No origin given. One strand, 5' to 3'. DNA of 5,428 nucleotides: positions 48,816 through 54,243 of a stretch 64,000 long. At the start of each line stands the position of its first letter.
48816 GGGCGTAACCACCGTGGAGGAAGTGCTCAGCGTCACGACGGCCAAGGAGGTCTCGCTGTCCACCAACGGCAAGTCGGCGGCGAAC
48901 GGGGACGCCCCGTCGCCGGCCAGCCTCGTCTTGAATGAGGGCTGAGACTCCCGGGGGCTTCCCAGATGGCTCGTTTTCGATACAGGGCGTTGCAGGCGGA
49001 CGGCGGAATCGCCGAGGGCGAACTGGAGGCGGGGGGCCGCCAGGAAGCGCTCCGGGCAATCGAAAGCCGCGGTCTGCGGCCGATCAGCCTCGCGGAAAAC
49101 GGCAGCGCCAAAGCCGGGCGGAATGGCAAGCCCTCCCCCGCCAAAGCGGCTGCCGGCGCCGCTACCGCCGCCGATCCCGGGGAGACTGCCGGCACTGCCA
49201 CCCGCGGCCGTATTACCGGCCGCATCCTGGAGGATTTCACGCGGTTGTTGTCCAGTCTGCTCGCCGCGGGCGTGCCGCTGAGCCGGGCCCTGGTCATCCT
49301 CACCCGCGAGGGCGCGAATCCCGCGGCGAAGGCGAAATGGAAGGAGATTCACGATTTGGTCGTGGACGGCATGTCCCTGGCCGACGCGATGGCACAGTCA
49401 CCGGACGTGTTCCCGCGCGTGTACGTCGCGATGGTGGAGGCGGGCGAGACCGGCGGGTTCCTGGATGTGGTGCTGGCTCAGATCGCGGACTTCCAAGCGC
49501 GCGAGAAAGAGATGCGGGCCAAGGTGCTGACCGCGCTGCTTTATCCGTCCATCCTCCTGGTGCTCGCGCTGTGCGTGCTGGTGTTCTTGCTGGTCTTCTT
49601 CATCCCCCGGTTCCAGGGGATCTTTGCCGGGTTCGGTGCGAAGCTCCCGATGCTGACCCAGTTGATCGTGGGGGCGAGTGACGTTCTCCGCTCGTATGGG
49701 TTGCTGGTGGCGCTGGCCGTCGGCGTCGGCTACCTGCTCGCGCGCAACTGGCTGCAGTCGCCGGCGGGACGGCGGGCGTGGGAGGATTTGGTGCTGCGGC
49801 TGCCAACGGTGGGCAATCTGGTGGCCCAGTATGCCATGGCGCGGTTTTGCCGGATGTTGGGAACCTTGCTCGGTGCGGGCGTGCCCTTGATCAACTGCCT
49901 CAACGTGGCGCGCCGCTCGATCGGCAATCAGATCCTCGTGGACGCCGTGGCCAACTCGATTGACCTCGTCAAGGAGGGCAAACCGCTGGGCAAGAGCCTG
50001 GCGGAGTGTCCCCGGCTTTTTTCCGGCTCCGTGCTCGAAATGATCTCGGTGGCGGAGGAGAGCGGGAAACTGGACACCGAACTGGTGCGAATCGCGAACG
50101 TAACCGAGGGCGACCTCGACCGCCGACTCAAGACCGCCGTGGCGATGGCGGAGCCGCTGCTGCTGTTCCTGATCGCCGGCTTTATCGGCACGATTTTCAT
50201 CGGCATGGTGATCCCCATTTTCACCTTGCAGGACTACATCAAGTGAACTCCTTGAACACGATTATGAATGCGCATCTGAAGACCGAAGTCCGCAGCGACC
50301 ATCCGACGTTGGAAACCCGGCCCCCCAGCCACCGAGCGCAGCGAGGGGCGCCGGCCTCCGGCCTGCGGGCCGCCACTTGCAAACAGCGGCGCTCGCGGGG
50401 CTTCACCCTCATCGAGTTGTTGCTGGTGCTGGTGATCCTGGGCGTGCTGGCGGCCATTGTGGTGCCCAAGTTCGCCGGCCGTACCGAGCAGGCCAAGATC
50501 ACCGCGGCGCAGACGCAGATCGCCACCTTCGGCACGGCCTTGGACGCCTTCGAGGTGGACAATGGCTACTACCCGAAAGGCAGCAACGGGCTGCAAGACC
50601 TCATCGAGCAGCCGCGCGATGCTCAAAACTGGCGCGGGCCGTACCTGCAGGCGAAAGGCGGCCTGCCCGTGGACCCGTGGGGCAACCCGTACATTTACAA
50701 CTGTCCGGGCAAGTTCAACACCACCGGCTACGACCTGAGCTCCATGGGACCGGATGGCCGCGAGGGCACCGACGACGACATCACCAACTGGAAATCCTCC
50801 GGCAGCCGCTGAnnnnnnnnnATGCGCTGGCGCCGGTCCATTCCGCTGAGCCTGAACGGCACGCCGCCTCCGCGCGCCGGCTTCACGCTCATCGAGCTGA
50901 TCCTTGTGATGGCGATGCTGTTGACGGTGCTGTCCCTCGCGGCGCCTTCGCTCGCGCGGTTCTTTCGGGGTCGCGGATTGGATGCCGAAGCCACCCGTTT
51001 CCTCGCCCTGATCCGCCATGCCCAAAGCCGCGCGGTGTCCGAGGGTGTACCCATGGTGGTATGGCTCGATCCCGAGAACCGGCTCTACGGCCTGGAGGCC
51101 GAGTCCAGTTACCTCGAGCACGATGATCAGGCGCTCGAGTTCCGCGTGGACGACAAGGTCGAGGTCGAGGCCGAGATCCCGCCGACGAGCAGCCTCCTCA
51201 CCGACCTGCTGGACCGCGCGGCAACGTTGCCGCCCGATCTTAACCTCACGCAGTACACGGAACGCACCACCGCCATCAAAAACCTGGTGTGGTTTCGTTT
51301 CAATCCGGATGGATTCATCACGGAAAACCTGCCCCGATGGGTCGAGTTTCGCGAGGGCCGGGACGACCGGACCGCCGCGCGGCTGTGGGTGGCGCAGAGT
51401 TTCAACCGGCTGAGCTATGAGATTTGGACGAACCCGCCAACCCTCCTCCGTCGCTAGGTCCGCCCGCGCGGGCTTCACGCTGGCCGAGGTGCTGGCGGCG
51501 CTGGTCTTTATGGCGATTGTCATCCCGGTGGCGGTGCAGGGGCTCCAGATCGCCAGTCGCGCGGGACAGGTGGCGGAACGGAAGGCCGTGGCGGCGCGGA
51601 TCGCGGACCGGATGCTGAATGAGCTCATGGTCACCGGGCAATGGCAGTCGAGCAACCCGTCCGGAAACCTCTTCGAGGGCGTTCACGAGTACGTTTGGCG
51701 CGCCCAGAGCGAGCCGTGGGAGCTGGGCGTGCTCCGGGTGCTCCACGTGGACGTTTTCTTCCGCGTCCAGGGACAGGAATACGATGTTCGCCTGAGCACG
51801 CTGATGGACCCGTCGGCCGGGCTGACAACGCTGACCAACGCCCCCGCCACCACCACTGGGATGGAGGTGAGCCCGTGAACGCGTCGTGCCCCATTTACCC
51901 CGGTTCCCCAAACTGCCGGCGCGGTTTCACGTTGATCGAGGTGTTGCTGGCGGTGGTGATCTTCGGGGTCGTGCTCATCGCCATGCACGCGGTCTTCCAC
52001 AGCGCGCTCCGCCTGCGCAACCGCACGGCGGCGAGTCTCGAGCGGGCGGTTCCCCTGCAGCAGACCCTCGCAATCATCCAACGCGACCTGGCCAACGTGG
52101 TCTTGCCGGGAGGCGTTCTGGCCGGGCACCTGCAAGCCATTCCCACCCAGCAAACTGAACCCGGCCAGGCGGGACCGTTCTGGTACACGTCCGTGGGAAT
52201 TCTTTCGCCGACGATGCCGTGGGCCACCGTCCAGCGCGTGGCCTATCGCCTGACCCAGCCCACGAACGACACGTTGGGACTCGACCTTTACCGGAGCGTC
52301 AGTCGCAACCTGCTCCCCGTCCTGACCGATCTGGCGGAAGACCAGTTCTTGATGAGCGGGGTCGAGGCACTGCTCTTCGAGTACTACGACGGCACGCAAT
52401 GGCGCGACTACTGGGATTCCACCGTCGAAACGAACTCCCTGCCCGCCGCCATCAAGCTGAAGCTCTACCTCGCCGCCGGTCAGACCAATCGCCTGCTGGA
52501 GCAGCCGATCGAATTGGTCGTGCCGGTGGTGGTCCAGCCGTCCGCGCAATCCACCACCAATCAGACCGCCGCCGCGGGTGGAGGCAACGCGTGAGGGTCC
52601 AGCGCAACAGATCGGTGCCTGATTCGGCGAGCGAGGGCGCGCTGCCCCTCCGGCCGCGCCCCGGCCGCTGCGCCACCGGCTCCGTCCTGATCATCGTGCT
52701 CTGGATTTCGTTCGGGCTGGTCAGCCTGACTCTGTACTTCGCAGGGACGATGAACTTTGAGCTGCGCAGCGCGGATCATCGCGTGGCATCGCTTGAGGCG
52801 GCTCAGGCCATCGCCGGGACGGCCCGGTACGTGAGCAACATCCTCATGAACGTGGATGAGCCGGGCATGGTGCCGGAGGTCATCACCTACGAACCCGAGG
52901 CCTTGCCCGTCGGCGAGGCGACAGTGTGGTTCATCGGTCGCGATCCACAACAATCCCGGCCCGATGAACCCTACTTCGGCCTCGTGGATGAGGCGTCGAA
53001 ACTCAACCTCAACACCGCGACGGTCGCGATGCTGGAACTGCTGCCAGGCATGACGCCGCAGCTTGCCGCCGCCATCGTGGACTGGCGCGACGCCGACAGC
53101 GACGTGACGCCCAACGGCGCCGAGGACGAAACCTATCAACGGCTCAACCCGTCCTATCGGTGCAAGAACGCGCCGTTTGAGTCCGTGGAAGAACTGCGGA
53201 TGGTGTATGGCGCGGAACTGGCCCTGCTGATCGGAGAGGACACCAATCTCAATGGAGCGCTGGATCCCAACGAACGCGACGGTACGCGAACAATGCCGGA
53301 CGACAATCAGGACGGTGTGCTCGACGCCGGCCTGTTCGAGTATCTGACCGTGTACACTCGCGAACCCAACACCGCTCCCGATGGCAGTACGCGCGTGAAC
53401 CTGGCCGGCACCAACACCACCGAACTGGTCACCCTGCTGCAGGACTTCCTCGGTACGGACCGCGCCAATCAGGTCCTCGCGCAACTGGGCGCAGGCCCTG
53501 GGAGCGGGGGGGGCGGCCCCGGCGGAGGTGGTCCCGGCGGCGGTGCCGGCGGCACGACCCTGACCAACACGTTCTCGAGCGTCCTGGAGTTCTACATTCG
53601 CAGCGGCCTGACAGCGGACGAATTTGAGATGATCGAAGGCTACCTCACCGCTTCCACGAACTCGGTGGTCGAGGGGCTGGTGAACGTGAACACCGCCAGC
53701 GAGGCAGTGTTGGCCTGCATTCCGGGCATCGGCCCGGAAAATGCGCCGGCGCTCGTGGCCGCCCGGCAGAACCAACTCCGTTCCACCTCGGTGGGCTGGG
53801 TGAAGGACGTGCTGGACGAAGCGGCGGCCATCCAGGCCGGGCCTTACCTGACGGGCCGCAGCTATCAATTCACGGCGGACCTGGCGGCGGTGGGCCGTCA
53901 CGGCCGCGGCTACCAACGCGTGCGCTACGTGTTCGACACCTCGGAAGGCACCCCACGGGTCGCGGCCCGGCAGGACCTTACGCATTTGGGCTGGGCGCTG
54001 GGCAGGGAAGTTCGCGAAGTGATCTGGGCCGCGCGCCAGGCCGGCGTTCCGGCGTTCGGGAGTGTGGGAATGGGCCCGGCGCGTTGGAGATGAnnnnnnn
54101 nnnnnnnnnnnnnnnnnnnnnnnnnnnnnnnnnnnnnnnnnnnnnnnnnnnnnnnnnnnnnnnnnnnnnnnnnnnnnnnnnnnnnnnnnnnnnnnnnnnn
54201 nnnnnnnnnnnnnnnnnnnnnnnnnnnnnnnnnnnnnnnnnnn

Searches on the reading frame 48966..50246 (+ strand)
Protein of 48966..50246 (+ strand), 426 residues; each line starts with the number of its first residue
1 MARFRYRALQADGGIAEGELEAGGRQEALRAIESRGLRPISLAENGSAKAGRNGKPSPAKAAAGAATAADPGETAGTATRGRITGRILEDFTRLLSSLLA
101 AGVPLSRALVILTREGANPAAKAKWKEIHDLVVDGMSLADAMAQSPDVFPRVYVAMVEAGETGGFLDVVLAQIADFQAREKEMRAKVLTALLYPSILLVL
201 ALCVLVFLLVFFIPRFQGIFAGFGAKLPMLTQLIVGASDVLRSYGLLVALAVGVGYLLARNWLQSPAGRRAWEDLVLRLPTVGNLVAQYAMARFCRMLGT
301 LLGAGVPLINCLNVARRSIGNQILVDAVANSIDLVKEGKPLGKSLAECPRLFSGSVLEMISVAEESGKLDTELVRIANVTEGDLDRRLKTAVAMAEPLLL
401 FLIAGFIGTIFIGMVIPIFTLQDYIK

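Call 23: search_protein_families(library=pfam, proteins=[window:48966-50246:+], max_evalue=0.001)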
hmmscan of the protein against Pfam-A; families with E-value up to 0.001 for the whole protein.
window:48966-50246:+ (426 aa): 1 family
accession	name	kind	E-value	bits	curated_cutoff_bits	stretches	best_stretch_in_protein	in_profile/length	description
PF00482.28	T2SSF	-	1.1e-59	200.2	25.2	2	91-214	1-125/125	Type II secretion system (T2SS), protein F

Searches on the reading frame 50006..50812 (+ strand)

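Call 88: search_protein_families(library=pfam, proteins=[window:50006-50812:+], max_evalue=10)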
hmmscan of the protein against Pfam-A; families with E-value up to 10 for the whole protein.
window:50006-50812:+ (268 aa): 2 families
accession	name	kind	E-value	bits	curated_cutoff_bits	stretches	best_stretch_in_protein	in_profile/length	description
PF08334.16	T2SSG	-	4.1e-31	107.7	21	1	157-262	3-108/108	Type II secretion system (T2SS), protein G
PF07963.17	N_methyl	-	3.5e-09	36.3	21.2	1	128-152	2-26/27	Prokaryotic N-terminal methylation motif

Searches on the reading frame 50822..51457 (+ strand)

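Call 23: search_protein_families(library=pfam, proteins=[window:50822-51457:+], max_evalue=0.001)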
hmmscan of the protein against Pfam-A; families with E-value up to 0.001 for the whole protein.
window:50822-51457:+ (211 aa): 2 families
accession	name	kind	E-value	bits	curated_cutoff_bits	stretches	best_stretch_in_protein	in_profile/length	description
PF07963.17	N_methyl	-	4.3e-05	23.4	21.2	1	18-40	4-26/27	Prokaryotic N-terminal methylation motif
PF12019.13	GspH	-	0.00091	20.1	21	0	56-177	1-92/108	Type II transport protein GspH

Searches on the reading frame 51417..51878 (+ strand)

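Call 23: search_protein_families(library=pfam, proteins=[window:51417-51878:+], max_evalue=0.001)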
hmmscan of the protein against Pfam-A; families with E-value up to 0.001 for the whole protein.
window:51417-51878:+ (153 aa): 1 family
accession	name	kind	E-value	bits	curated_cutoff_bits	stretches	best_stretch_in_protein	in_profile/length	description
PF02501.22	T2SSI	-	0.00039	20.9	25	1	54-129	2-78/80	Type II secretion system (T2SS), protein I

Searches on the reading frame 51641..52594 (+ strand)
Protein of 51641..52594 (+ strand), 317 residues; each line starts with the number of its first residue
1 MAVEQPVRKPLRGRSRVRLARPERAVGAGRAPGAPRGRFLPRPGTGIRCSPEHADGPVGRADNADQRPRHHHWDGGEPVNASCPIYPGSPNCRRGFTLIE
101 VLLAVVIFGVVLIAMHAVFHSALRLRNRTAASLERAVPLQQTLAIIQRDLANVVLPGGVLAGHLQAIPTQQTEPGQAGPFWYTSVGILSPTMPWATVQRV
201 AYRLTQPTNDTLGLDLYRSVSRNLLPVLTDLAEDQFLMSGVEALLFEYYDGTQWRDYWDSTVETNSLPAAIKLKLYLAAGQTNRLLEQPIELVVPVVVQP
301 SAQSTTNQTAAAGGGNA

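Call 23: search_protein_families(library=pfam, proteins=[window:51641-52594:+], max_evalue=0.001)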
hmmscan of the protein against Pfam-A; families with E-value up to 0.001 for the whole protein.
window:51641-52594:+ (317 aa): 2 families
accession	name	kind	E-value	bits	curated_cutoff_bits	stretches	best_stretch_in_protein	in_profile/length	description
PF11612.13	T2SSJ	-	8.3e-12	46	28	1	184-281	42-134/140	Type II secretion system (T2SS), protein J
PF07963.17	N_methyl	-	2.1e-08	33.8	21.2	1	91-114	2-25/27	Prokaryotic N-terminal methylation motif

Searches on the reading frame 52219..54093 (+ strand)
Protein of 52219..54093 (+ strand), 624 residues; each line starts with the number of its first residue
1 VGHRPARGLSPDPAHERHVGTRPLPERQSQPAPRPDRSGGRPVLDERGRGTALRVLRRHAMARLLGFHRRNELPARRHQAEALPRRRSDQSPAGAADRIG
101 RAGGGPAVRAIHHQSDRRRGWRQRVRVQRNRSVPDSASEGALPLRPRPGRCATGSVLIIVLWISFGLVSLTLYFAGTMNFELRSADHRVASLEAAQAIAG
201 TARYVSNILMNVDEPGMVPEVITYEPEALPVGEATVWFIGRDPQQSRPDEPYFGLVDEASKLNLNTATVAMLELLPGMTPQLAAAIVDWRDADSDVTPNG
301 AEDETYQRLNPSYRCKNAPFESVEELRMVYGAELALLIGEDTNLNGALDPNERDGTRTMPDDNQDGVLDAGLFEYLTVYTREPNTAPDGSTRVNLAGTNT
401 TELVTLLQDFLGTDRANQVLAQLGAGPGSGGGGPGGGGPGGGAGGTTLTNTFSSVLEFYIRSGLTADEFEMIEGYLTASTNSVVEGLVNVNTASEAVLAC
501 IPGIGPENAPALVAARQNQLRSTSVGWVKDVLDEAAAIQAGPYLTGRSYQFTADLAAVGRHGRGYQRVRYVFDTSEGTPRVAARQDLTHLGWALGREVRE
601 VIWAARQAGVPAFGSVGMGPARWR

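Call 3: search_protein_families(library=pfam, proteins=[window:52219-54093:+], max_evalue=0.01)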
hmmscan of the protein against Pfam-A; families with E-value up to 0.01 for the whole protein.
window:52219-54093:+ (624 aa): 4 families
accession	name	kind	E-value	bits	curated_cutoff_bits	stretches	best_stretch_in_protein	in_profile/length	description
PF12836.13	HHH_3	-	9.4e-19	67.7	27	2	259-292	3-36/65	Helix-hairpin-helix motif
PF21687.3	T2SSK_1st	-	4.6e-15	56.7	26.2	1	272-333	30-91/107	Type II secretion system (T2SS), protein K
PF03934.19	T2SSK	-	2e-07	31.7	24.2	1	488-518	1-32/63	Type II secretion system (T2SS), protein K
PF00633.29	HHH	-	3.3e-06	27.1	24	1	262-288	3-29/30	Helix-hairpin-helix motif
